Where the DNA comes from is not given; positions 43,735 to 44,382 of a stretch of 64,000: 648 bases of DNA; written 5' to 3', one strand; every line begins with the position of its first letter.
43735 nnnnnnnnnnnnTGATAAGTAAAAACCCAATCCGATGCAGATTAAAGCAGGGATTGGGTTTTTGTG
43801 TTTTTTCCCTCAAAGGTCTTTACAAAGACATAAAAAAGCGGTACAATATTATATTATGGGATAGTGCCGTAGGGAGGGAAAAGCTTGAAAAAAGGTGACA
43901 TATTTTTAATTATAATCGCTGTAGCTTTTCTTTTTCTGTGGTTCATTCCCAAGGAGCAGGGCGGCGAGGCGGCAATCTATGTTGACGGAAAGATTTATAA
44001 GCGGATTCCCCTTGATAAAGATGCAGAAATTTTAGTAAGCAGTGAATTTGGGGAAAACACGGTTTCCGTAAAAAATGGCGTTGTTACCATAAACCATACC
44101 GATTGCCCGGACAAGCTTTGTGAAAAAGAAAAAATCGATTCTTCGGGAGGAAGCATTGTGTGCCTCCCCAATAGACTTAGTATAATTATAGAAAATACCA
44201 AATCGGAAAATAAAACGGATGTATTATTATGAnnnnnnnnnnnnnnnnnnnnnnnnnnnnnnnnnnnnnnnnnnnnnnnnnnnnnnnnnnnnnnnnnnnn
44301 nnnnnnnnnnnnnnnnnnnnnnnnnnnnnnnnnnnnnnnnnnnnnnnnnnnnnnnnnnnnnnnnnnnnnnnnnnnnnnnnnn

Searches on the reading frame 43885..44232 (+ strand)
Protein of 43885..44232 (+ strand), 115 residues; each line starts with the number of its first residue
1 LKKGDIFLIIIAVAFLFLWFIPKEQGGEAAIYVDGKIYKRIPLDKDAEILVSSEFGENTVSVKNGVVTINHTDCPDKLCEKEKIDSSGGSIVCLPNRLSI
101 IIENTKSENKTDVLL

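Call 113: search_protein_families(library=pfam, proteins=[window:43885-44232:+], max_evalue=0.00001)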
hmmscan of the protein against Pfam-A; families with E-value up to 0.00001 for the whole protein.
window:43885-44232:+ (115 aa): 1 family
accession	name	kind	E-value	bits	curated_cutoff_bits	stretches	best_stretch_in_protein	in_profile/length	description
PF07009.16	NusG_II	-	1.9e-26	92.7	29.6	1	7-105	4-106/107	NusG domain II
